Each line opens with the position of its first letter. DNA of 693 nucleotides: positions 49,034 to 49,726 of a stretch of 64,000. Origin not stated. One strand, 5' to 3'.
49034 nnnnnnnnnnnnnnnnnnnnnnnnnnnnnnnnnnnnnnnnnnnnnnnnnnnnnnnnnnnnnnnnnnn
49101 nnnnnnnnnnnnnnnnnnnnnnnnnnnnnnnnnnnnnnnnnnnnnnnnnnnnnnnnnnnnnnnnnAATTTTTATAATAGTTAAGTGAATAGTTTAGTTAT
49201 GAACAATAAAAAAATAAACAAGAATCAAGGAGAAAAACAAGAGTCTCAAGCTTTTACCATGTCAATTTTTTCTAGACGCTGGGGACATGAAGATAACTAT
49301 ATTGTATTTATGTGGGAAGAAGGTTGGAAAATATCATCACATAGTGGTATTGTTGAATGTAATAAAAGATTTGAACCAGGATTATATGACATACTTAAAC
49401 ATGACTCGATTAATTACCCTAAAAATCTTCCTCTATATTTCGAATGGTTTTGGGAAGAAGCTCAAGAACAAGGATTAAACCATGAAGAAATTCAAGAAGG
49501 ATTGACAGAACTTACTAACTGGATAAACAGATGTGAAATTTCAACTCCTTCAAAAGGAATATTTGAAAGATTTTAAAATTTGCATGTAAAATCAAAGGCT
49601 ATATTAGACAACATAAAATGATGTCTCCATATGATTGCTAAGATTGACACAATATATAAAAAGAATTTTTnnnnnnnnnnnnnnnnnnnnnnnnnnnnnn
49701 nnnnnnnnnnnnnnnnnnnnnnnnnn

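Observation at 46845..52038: OLD-family ATPase-Toprim nuclease with uncharacterised partner genes, adjacent to tRNA-Pro (defence-island signature)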

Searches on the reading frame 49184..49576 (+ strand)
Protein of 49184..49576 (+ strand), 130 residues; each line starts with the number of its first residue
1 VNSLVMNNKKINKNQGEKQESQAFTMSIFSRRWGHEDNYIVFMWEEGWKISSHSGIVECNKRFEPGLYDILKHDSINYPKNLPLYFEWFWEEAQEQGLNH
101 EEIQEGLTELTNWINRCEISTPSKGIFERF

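Call 4: search_protein_families(library=pfam, proteins=[window:49184-49576:+], max_evalue=0.1)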
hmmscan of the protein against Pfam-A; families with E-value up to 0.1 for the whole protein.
window:49184-49576:+ (130 aa): 2 families
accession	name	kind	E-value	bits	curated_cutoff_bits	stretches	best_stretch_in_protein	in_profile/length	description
PF21648.2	M1E1E6-like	-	1.8e-11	44.6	27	1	24-116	3-102/104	Integron cassette protein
PF23786.1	Baseplate_wedge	-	0.012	15.5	27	1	76-124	22-70/284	Phage baseplate wedge subunit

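Call 5: search_protein_families(library=padloc, proteins=[window:49184-49576:+], max_evalue=0.1)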
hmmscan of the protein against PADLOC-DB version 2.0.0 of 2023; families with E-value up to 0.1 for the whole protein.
window:49184-49576:+ (130 aa): 0 families

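Call 6: search_protein_families(library=ncbifam, proteins=[window:49184-49576:+], max_evalue=0.1)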
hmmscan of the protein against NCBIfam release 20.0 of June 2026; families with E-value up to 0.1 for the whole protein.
window:49184-49576:+ (130 aa): 0 families

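Call 50: search_solved_structures(query=window:49184-49576:+, max_evalue=1, show_alignments=2)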
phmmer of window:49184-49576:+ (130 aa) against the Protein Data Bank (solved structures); distinct sequences matched with E-value up to 1: 1.
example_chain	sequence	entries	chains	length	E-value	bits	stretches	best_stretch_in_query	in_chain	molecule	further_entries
3fy6_A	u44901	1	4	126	2.9e-07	33.7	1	24-127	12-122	Integron cassette protein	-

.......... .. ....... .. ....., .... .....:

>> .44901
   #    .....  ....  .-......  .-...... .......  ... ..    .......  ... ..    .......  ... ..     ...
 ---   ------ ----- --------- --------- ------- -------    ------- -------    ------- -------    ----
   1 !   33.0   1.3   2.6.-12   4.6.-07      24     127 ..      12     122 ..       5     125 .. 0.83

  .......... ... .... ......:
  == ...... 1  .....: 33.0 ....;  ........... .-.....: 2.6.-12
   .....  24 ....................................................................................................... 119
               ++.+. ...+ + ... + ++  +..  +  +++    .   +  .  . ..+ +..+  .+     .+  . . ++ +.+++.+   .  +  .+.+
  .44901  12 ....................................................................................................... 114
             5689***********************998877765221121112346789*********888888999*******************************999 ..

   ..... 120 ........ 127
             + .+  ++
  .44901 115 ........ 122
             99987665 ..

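Call 51: search_dna_similar(query=window:49184-49576:+, collection=plasmids, mode=protein, max_evalue=0.01, max_rows=20)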
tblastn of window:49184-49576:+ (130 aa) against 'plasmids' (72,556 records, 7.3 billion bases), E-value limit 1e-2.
Records with a match: 28; places in all: 28; records where one place covers at least 80% of the query: 4.
Best place of each record, by identity: <60% 28.
By first word of the organism name: Priestia 23; Bacillus 4; Exiguobacterium 1.
By predicted mobility (MOB-suite, as given by PLSDB): non-mobilizable 20; mobilizable 6; conjugative 2.
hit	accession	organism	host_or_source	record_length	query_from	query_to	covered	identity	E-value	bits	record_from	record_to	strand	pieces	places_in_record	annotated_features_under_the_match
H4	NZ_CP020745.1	Bacillus mycoides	whole organism,soil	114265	6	130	96%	44.0%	3e-28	114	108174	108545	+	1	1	hypothetical protein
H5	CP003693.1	Bacillus thuringiensis MC28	-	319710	7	130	95%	40.3%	2e-25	106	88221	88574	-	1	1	hypothetical protein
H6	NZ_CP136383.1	Bacillus mycoides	whole organism,soil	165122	1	123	95%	34.1%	7e-20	91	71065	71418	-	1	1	hypothetical protein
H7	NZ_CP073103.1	Exiguobacterium alkaliphilum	cell culture,soil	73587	5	118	88%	31.5%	4e-9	60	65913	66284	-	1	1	hypothetical protein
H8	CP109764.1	Priestia megaterium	potato,mixed culture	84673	21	118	75%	34.7%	1e-8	59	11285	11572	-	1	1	hypothetical protein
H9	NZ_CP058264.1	Priestia megaterium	cell culture,potash salt dump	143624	21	118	75%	34.7%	2e-7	56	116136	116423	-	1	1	hypothetical protein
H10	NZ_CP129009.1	Priestia aryabhattai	mixed culture,sea water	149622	21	118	75%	34.7%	2e-7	56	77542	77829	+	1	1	hypothetical protein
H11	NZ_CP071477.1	Priestia megaterium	whole organism,Hypersaline environment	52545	21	118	75%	34.7%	3e-7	54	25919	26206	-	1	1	hypothetical protein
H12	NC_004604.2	Priestia megaterium QM B1551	-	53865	21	118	75%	34.7%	3e-7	54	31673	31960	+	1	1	hypothetical protein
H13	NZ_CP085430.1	Priestia megaterium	single cell,soil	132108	21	118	75%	34.7%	3e-7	54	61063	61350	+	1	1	hypothetical protein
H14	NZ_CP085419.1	Priestia megaterium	single cell,soil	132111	21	118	75%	34.7%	3e-7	54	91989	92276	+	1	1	hypothetical protein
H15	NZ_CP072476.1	Priestia aryabhattai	mixed culture,soil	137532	21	118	75%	34.7%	3e-7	54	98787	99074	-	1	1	hypothetical protein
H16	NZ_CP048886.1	Priestia megaterium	culture,agricultural soil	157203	21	118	75%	34.7%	3e-7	54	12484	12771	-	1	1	hypothetical protein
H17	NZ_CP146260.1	Priestia megaterium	Nicotiana tabacum L.,Cell ...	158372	21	118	75%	34.7%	3e-7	54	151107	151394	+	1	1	hypothetical protein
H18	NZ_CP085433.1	Priestia megaterium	single cell,soil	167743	21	118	75%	34.7%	3e-7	54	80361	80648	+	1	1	hypothetical protein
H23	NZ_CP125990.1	Bacillus cereus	cell culture,soil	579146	24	122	76%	32.3%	7e-12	68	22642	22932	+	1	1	hypothetical protein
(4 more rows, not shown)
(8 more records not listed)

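Call 52: search_dna_similar(query=window:49184-49576:+, collection=phages, mode=protein, max_evalue=0.01, max_rows=20)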
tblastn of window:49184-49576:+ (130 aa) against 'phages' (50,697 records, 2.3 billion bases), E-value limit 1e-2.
Records with a match: 2; places in all: 2; records where one place covers at least 80% of the query: 0.
Best place of each record, by identity: <60% 2.
By first word of the organism name: Burkholderia 2.
By host as written in the record: Burkholderia gladioli 2.
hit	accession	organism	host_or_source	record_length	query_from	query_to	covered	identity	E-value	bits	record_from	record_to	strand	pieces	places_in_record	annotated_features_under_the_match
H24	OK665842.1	Burkholderia phage BgManors32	Burkholderia gladioli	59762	30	122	72%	28.0%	2e-8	57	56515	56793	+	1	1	hypothetical protein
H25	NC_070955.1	Burkholderia phage BgManors32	Burkholderia gladioli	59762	30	122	72%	28.0%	2e-8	57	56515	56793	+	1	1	hypothetical protein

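Call 53: get_annotated_region(hit=H4, flank=6000)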
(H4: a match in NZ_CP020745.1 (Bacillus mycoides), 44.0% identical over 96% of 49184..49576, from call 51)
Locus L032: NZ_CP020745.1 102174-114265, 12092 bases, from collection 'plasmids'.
description: Bacillus mycoides strain Gnyt1 plasmid unnamed2, complete sequence
organism: Bacillus mycoides (NCBI taxid 1405)
taxonomy: Bacteria; Bacillota; Bacilli; Bacillales; Bacillaceae; Bacillus; Bacillus mycoides
host: -; source: whole organism,soil; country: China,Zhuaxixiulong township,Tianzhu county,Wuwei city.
typing (MOB-suite, as given by PLSDB): non-mobilizable
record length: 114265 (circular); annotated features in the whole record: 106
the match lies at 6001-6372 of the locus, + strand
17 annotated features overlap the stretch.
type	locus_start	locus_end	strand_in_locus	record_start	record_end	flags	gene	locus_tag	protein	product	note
CDS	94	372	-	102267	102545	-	-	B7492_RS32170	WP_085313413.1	AbrB/MazE/SpoVT family DNA-binding domain-containing protein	-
CDS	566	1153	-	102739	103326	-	-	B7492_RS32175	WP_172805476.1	plasmid stabilization protein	-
CDS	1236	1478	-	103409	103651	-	-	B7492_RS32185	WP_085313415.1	hypothetical protein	-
CDS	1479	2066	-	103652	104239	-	-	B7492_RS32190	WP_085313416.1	recombinase family protein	GO:0006310 - DNA recombination [Evidence IEA]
CDS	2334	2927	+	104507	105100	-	-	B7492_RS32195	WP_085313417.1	TasA family protein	-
CDS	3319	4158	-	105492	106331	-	-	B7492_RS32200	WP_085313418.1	hypothetical protein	-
CDS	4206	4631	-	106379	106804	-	-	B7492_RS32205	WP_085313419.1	hypothetical protein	-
CDS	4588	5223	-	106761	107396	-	-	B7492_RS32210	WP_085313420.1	ATP-binding protein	-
CDS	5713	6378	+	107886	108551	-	-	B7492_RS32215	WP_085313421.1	hypothetical protein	-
CDS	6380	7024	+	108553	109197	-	-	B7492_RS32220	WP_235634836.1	hypothetical protein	-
CDS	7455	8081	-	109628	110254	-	-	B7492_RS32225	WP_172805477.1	hypothetical protein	-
CDS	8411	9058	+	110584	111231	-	-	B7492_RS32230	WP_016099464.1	recombinase family protein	GO:0006310 - DNA recombination [Evidence IEA]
CDS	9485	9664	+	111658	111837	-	-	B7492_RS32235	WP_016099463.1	hypothetical protein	-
CDS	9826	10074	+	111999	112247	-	-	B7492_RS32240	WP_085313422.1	hypothetical protein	-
CDS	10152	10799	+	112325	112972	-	-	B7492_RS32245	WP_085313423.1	hypothetical protein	-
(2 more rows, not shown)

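Call 54: get_annotated_region(hit=H5, flank=6000)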
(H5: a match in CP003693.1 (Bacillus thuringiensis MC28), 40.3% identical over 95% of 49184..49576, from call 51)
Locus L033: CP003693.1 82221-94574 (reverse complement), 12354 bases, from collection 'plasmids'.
description: Bacillus thuringiensis MC28 plasmid pMC319, complete sequence
organism: Bacillus thuringiensis MC28 (NCBI taxid 1195464)
taxonomy: Bacteria; Bacillota; Bacilli; Bacillales; Bacillaceae; Bacillus; Bacillus thuringiensis; Bacillus thuringiensis MC28
host: -; source: -; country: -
typing (MOB-suite, as given by PLSDB): conjugative; replicon rep_cluster_1912; relaxase MOBP; mating-pair formation MPF_T
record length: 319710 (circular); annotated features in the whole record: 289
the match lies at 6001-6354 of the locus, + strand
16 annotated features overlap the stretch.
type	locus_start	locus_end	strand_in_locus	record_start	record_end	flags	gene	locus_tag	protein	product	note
CDS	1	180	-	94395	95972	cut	-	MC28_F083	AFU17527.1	Cassette chromosome recombinase B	-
CDS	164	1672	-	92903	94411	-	-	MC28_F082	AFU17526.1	DNA recombinase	-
CDS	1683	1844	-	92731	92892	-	-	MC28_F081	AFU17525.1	hypothetical protein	-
CDS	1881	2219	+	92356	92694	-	-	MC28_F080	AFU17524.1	transcriptional regulator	-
CDS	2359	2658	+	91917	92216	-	-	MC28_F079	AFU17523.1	hypothetical protein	-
CDS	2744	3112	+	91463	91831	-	-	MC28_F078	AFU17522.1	hypothetical protein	-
CDS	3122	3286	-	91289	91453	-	-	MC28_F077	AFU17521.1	hypothetical protein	-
CDS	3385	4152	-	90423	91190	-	-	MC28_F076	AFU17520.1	HNH endonuclease family protein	-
CDS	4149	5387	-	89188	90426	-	-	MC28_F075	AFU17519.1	putative ATP-binding protein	-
CDS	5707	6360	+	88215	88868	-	-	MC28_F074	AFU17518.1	hypothetical protein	-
CDS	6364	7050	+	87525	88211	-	-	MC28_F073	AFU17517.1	TPR repeat-containing protein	-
CDS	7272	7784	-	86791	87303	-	-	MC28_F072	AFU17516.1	protein kinase domain containing protein, putative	-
CDS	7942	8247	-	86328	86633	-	-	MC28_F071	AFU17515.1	hypothetical protein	-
CDS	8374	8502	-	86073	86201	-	-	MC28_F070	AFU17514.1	hypothetical protein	-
CDS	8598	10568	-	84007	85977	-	-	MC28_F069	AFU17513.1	ATP-dependent endonuclease of the OLD family-like protein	-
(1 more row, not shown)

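Call 55: get_annotated_region(hit=H6, flank=6000)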
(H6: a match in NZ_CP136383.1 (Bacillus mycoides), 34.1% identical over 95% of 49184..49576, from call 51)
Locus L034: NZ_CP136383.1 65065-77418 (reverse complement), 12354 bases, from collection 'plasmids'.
description: Bacillus mycoides strain PAMC 29501 plasmid unnamed2, complete sequence
organism: Bacillus mycoides (NCBI taxid 1405)
taxonomy: Bacteria; Bacillota; Bacilli; Bacillales; Bacillaceae; Bacillus; Bacillus mycoides
host: -; source: whole organism,soil; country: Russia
typing (MOB-suite, as given by PLSDB): conjugative; replicon rep_cluster_1869; relaxase MOBP; mating-pair formation MPF_T
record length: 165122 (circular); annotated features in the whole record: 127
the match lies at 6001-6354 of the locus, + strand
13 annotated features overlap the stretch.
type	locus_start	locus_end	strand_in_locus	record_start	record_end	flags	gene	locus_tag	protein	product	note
CDS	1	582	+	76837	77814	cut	-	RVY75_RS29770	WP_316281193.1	DUF3991 and TOPRIM domain-containing protein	GO:0006260 - DNA replication [Evidence IEA]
CDS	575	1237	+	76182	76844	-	-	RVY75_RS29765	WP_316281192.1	restriction endonuclease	GO:0009307 - DNA restriction-modification system [Evidence IEA]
CDS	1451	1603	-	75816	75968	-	-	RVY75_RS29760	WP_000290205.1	hypothetical protein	-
CDS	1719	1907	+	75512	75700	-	-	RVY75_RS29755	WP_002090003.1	hypothetical protein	-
CDS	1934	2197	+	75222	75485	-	-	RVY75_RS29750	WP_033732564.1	hypothetical protein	-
CDS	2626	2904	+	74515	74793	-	-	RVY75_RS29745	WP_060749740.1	AbrB/MazE/SpoVT family DNA-binding domain-containing protein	-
CDS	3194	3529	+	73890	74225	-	-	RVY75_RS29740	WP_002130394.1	hypothetical protein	-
CDS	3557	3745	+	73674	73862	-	hfq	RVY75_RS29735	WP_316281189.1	RNA chaperone Hfq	GO:0006378 - mRNA polyadenylation [Evidence IEA]; GO:0016070 - RNA metabolic process [Evidence IEA]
CDS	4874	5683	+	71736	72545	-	-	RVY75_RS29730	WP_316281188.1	toll/interleukin-1 receptor domain-containing protein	GO:0007165 - signal transduction [Evidence IEA]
CDS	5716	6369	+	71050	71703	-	-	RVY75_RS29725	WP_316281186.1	hypothetical protein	-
CDS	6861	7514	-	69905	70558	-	-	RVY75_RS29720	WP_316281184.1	hypothetical protein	-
CDS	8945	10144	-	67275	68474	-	-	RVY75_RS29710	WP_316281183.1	hypothetical protein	-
CDS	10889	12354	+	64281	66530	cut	-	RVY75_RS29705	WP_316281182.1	cell wall-binding protein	-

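Call 75: get_annotated_region(hit=H12, flank=4000)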
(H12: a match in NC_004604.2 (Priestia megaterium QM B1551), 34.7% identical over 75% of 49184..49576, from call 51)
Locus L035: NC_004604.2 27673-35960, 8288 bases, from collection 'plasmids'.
description: Priestia megaterium QM B1551 plasmid pBM400, complete sequence
organism: Priestia megaterium QM B1551 (NCBI taxid 545693)
taxonomy: Bacteria; Bacillota; Bacilli; Bacillales; Bacillaceae; Priestia; Priestia megaterium; Priestia megaterium QM B1551
host: -; source: -; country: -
typing (MOB-suite, as given by PLSDB): non-mobilizable; replicon rep_cluster_385
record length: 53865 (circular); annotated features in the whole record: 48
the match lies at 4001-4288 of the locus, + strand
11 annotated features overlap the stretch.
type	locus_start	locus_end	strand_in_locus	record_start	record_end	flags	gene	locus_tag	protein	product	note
CDS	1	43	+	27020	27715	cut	-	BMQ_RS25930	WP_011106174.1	hypothetical protein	-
CDS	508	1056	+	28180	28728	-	-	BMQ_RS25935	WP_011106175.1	hypothetical protein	-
CDS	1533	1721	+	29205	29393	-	-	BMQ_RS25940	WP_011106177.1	hypothetical protein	-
CDS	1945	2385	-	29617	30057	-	-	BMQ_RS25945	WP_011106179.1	YaiI/YqxD family protein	-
CDS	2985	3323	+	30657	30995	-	-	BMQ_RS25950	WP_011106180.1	hypothetical protein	-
CDS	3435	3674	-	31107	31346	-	-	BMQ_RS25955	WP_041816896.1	hypothetical protein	-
CDS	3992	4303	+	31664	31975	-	-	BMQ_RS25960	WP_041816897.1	hypothetical protein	-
CDS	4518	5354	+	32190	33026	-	-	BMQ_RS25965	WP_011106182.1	STAS domain-containing protein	-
CDS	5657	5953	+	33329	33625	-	-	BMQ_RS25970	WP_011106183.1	DUF2089 family protein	-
CDS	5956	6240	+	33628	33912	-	-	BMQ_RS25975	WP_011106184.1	hypothetical protein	-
CDS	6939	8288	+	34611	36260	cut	ltrA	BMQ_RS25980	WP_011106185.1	group II intron reverse transcriptase/maturase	GO:0000373 - Group II intron splicing [Evidence IEA]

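Call 76: get_annotated_region(hit=H24, flank=4000)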
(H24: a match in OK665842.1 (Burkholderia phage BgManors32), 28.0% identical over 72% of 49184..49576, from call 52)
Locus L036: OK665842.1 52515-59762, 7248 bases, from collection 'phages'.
description: Burkholderia phage BgManors32, complete genome.
organism: Burkholderia phage BgManors32 (NCBI taxid 2894335)
taxonomy: Viruses; Duplodnaviria; Heunggongvirae; Uroviricota; Caudoviricetes; Bigmanorsvirus; Bigmanorsvirus bgmanors32
host: Burkholderia gladioli; source: sewage sample; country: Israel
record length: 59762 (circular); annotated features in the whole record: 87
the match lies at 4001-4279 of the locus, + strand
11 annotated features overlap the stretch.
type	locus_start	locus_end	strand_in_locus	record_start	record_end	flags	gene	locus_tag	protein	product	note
CDS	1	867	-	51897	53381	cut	-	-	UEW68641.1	hypothetical protein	-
CDS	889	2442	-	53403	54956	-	-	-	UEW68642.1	terminase large subunit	-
CDS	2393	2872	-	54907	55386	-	-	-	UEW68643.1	hypothetical protein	-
CDS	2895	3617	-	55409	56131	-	-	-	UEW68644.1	hypothetical protein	-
CDS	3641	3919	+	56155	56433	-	-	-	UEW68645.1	hypothetical protein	-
CDS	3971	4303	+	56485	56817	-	-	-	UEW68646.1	hypothetical protein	-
CDS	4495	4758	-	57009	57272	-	-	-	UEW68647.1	hypothetical protein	-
CDS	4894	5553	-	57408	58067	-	-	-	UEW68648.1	hypothetical protein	-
CDS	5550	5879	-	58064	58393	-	-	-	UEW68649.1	hypothetical protein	-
CDS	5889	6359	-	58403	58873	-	-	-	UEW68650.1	hypothetical protein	-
CDS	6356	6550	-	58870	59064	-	-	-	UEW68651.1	hypothetical protein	-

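Call 77: get_annotated_region(hit=H23, flank=4000)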
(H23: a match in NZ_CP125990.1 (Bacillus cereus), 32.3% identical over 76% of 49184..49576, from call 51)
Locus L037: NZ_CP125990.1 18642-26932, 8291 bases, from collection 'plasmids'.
description: Bacillus cereus strain FFI_gr_46 plasmid FFI_gr46p, complete sequence
organism: Bacillus cereus (NCBI taxid 1396)
taxonomy: Bacteria; Bacillota; Bacilli; Bacillales; Bacillaceae; Bacillus; Bacillus cereus
host: -; source: cell culture,soil; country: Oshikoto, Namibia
typing (MOB-suite, as given by PLSDB): non-mobilizable; replicon rep_cluster_125,rep_cluster_1698,rep_cluster_1751; mating-pair formation MPF_T
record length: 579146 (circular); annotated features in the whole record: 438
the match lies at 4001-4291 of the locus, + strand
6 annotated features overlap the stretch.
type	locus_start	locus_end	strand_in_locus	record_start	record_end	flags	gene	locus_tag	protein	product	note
CDS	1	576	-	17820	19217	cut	-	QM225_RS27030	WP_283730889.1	RNA-binding domain-containing protein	-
CDS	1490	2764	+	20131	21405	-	-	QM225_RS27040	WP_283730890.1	HEPN domain-containing protein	-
CDS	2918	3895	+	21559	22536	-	-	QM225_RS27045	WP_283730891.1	DUF4238 domain-containing protein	-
CDS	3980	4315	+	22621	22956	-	-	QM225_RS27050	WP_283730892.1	hypothetical protein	-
CDS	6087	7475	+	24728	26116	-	-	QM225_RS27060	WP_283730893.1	helix-turn-helix transcriptional regulator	-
CDS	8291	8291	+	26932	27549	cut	-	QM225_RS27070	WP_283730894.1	hypothetical protein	-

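Call 101: search_protein_families(library=padloc, proteins=[L032:5713-6378:+, L033:6364-7050:+], max_evalue=0.01)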
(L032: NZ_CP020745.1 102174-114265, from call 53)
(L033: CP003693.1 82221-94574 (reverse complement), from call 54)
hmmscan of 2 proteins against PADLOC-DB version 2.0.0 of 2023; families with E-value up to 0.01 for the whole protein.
L032:5713-6378:+ (221 aa): 0 families

L033:6364-7050:+ (228 aa): 0 families

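Call 110: search_protein_families(library=padloc, proteins=[L050:10001-12193:+, L050:12177-13073:-, L050:8908-9546:+, L050:8260-8613:+, L050:13091-13591:-], max_evalue=0.001)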
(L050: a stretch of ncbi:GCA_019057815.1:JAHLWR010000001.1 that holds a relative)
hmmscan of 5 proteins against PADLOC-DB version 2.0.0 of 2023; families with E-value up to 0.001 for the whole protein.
L050:10001-12193:+ (730 aa): 48 families (the best 25 are shown)
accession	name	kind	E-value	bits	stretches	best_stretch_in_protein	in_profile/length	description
PDLC00070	GajA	-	9e-24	82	2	446-680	293-514/596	AAA ATPase domain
PDLC02358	Old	-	3.5e-23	80.2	2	447-618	288-452/578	Old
PDLC00069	GajA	-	1.7e-18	64.4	2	448-723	339-609/687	AAA ATPase domain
PDLC00091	GajA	-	3.2e-16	57.3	2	448-576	301-426/627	AAA ATPase domain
PDLC04177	HEC-01A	-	3.4e-15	54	2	2-47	4-50/393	-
PDLC04135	mad3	-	6.2e-15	53.6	1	2-524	1-365/374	mads_3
PDLC02915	ATPase-Toprim_I-B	-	1.3e-14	51.9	2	442-691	254-472/623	-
PDLC00066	GajA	-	3.1e-14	50.4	1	447-720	282-539/567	AAA ATPase domain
PDLC00077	GajA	-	6.7e-13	46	1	447-657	337-542/616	AAA ATPase domain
PDLC00099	GajA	-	1.7e-12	45.1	2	338-647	193-492/626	AAA ATPase domain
PDLC00065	GajA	-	4e-12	43.7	1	472-689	373-561/670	AAA ATPase domain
PDLC00096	GajA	-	6.5e-12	43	1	446-563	291-409/630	AAA ATPase domain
PDLC00071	GajA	-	7.8e-12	42.8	1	446-575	276-407/588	AAA ATPase domain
PDLC00075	GajA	-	1.5e-11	41.5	2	1-51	1-50/536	AAA ATPase domain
PDLC02335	AbiLi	-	2.5e-11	41.2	1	3-526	50-277/326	AbiLi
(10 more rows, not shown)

L050:12177-13073:- (298 aa): 0 families

L050:8908-9546:+ (212 aa): 0 families

L050:8260-8613:+ (117 aa): 1 family
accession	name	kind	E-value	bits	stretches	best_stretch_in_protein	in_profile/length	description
PDLC04109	PD-T7-4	-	1.4e-32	110.9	1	32-117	93-178/211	-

L050:13091-13591:- (166 aa): 0 families
